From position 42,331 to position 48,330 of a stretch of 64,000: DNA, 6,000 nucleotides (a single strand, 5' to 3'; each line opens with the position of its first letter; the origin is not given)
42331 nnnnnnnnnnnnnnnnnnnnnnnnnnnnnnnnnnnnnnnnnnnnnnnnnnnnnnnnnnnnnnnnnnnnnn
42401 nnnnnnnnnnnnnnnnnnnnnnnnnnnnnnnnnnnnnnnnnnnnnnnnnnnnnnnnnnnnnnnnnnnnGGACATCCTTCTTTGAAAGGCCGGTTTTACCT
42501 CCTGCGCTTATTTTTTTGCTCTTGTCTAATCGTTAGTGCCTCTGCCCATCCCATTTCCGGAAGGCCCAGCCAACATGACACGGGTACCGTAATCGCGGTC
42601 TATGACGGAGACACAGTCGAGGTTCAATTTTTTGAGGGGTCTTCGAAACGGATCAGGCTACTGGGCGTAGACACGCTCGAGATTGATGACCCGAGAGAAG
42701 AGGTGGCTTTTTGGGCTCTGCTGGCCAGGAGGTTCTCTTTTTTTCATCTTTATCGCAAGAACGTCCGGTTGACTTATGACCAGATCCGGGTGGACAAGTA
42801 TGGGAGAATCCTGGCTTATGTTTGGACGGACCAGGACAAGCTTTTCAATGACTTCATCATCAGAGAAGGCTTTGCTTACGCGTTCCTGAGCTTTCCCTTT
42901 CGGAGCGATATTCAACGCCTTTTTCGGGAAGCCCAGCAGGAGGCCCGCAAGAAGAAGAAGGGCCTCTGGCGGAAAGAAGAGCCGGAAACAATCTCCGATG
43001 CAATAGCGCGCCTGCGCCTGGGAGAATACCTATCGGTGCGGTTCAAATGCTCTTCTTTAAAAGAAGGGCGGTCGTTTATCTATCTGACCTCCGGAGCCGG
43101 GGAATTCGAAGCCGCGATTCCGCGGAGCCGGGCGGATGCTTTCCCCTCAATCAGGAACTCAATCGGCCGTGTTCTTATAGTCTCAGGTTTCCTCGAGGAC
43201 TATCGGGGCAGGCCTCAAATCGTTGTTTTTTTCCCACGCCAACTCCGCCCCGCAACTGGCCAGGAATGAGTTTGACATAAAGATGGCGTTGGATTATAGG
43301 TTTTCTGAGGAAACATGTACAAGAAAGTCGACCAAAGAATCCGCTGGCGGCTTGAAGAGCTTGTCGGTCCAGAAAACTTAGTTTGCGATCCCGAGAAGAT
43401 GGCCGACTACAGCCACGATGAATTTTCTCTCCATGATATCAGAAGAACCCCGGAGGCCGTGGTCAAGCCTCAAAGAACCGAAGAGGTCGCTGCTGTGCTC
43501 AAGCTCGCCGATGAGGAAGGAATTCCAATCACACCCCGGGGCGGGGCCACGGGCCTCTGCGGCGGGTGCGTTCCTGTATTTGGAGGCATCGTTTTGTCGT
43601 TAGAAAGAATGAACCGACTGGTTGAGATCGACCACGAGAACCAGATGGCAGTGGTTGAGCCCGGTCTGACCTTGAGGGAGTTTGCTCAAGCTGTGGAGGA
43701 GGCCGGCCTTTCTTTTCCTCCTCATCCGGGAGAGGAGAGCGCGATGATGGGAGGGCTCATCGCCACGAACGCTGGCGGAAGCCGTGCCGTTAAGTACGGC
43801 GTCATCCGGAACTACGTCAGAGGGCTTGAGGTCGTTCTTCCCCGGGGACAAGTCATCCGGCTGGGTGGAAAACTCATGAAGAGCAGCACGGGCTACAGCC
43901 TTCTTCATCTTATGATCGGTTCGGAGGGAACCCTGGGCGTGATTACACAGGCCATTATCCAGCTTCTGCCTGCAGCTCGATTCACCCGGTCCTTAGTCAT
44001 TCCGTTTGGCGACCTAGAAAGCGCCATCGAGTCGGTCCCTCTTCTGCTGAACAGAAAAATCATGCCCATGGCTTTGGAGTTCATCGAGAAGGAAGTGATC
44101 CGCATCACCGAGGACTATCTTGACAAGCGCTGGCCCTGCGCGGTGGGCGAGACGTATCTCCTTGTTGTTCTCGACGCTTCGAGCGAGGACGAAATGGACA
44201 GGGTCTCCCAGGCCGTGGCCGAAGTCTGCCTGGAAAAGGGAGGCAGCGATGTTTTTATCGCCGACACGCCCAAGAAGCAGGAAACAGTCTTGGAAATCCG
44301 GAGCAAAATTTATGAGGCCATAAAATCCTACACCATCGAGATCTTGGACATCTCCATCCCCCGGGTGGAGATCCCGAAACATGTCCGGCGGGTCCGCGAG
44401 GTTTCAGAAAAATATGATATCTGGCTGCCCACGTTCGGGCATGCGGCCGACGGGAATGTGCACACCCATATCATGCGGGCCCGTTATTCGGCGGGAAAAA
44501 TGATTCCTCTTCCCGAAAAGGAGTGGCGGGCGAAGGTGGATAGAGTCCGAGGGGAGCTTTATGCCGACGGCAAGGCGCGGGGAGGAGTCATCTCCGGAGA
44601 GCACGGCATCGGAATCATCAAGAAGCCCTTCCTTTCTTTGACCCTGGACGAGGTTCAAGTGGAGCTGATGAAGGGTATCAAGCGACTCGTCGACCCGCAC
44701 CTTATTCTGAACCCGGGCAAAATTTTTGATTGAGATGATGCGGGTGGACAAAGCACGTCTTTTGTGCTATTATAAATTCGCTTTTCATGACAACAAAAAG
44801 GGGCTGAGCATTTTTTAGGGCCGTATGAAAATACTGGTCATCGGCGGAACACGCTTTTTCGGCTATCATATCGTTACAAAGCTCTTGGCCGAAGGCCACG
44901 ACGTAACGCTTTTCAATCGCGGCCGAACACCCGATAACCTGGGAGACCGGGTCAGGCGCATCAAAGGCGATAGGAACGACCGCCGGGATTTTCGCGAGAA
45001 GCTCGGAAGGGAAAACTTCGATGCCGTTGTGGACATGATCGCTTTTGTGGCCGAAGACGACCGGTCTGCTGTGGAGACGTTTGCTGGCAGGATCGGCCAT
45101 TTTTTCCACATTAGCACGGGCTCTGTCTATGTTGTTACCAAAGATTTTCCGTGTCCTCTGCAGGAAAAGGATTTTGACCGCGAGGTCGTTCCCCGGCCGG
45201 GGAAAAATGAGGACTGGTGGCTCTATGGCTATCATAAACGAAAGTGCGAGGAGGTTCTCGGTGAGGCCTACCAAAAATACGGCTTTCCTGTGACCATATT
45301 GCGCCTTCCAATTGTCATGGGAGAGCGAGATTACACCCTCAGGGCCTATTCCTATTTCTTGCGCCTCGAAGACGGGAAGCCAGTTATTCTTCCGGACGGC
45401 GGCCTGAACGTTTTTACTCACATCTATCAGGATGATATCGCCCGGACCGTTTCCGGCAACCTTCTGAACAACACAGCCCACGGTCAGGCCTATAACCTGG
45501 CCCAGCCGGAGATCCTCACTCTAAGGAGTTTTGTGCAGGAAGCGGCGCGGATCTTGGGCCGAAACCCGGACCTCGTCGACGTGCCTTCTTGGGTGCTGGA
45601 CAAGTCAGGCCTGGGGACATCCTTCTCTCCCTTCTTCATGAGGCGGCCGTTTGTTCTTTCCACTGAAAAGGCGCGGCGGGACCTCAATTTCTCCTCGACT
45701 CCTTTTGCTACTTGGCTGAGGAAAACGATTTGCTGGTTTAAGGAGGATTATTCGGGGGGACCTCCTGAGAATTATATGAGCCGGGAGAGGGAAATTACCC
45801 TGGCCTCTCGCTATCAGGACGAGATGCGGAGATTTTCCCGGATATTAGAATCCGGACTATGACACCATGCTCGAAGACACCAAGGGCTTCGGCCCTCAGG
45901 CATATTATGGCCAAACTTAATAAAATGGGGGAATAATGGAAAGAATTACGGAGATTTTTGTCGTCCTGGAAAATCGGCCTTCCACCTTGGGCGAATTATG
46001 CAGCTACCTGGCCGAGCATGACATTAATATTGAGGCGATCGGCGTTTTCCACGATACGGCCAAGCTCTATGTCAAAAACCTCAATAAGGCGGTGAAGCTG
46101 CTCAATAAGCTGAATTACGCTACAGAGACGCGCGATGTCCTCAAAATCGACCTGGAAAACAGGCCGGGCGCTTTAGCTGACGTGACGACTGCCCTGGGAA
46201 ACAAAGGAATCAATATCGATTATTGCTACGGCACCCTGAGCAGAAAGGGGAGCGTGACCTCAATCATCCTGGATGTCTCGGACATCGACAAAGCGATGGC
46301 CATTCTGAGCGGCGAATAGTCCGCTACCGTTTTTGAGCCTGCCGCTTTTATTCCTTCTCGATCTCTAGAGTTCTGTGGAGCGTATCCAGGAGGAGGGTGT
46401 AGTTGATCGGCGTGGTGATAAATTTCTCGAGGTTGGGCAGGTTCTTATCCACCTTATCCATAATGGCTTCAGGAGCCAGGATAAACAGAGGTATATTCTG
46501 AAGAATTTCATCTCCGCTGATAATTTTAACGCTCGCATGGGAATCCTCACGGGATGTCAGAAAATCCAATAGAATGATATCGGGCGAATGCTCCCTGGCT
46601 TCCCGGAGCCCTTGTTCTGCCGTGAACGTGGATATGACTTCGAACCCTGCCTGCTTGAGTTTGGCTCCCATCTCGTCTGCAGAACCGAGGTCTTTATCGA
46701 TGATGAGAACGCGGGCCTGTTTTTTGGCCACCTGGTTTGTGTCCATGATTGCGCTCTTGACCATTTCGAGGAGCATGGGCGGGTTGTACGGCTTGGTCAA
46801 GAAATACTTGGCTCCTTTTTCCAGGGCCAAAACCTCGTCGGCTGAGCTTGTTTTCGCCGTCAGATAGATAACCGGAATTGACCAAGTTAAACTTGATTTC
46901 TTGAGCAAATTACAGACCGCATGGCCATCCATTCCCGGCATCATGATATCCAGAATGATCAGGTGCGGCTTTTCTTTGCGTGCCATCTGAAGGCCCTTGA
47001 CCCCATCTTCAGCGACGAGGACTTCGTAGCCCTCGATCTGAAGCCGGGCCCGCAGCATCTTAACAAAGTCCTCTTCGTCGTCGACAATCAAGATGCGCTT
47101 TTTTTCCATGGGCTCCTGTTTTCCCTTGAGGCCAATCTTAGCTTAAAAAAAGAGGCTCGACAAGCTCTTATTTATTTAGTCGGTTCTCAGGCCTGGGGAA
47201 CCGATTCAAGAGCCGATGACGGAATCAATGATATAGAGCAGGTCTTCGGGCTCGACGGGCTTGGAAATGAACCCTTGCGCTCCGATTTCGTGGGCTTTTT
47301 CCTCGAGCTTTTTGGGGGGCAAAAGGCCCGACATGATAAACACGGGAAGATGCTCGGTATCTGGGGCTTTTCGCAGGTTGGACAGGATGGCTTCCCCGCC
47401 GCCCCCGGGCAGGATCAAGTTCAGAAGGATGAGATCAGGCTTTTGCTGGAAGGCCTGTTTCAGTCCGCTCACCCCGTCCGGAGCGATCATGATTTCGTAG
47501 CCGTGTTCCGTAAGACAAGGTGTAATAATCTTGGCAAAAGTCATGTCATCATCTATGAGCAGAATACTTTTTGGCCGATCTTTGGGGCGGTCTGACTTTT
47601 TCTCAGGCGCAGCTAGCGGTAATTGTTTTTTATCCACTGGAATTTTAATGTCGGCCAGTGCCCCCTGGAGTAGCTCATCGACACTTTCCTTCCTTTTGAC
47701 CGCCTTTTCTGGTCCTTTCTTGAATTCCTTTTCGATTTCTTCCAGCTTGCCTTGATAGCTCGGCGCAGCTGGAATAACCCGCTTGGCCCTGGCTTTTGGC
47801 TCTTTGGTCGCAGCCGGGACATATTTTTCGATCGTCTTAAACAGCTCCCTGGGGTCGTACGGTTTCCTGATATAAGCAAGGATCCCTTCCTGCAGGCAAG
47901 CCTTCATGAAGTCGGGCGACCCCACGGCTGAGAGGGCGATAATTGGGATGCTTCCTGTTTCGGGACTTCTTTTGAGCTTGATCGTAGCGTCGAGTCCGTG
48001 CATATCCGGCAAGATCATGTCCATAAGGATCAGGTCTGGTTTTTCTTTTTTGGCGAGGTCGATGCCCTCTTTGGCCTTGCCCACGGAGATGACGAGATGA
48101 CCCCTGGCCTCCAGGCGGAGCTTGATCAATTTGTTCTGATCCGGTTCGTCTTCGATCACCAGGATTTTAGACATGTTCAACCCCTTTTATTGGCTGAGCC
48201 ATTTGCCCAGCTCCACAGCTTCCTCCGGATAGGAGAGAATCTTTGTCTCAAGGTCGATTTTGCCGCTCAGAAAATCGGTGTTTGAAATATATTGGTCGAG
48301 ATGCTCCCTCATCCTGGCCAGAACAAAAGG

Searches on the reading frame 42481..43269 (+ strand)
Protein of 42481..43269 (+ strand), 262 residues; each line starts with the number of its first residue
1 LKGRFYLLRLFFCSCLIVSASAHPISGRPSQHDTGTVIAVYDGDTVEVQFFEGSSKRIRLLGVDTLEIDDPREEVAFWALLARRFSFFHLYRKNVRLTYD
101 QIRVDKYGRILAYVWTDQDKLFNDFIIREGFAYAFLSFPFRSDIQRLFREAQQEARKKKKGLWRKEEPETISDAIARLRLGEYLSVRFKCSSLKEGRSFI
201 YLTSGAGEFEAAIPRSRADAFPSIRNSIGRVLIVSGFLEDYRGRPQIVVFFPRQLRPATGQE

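Call 39: search_protein_families(library=pfam, proteins=[window:42481-43269:+], max_evalue=0.00001)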
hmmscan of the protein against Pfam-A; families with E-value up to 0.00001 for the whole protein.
window:42481-43269:+ (262 aa): 1 family
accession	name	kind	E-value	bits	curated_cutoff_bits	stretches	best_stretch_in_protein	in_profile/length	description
PF00565.23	SNase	-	2.7e-21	76.5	21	1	57-164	1-106/107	Staphylococcal nuclease homologue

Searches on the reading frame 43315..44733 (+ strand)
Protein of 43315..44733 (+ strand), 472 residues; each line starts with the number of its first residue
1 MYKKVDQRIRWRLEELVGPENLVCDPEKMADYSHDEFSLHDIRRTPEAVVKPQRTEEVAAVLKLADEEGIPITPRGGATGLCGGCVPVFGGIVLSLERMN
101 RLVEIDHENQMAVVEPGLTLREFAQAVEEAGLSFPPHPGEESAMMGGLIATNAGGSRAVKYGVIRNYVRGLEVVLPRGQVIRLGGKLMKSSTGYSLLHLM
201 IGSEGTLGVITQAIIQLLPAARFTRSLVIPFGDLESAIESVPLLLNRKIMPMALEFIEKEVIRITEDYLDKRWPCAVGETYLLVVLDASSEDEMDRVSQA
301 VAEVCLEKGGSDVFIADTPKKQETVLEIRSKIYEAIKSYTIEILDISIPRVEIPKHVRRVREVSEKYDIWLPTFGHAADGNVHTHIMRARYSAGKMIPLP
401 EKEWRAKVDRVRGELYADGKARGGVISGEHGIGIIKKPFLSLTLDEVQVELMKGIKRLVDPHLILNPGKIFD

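Call 39: search_protein_families(library=pfam, proteins=[window:43315-44733:+], max_evalue=0.00001)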
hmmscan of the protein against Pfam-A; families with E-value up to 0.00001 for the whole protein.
window:43315-44733:+ (472 aa): 2 families
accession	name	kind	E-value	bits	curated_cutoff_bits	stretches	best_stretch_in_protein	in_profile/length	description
PF02913.24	FAD-oxidase_C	-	4.6e-50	171.1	21.2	1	223-470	4-248/248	FAD linked oxidases, C-terminal domain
PF01565.28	FAD_binding_4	-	1.2e-41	142.1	26.4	1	46-184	1-139/139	FAD binding domain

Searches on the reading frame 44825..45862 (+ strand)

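Call 39: search_protein_families(library=pfam, proteins=[window:44825-45862:+], max_evalue=0.00001)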
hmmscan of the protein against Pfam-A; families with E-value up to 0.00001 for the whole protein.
window:44825-45862:+ (345 aa): 2 families
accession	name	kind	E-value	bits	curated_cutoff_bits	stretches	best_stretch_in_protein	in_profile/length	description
PF01370.27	Epimerase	-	8.9e-21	74.8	20.9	1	3-226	1-240/240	NAD dependent epimerase/dehydratase family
PF07993.18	NAD_binding_4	-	2.1e-06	27.5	20.1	0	92-168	131-211/258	Male sterility protein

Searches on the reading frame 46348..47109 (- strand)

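Call 71: search_protein_families(library=pfam, proteins=[window:46348-47109:-], max_evalue=0.00001)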
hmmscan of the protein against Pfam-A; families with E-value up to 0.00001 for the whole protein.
window:46348-47109:- (253 aa): 1 family
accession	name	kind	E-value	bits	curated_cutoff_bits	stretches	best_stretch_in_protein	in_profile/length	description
PF00072.30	Response_reg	-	1.6e-34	118.8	30.2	1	6-118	1-111/111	Response regulator receiver domain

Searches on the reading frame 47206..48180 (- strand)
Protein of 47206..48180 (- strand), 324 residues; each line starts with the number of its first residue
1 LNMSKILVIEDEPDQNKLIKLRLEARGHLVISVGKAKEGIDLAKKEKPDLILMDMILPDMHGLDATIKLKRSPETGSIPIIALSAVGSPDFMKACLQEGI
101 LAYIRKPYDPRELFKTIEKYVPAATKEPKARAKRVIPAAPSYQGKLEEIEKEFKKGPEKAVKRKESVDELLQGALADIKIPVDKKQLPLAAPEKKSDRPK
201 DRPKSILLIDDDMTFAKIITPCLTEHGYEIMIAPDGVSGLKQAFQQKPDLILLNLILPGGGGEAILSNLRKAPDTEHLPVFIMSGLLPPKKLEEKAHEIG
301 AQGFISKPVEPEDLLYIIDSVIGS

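Call 71: search_protein_families(library=pfam, proteins=[window:47206-48180:-], max_evalue=0.00001)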
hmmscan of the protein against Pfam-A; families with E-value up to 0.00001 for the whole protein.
window:47206-48180:- (324 aa): 1 family
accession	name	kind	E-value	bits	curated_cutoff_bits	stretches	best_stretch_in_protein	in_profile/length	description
PF00072.30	Response_reg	-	2.2e-44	150.6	30.2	2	6-117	1-110/111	Response regulator receiver domain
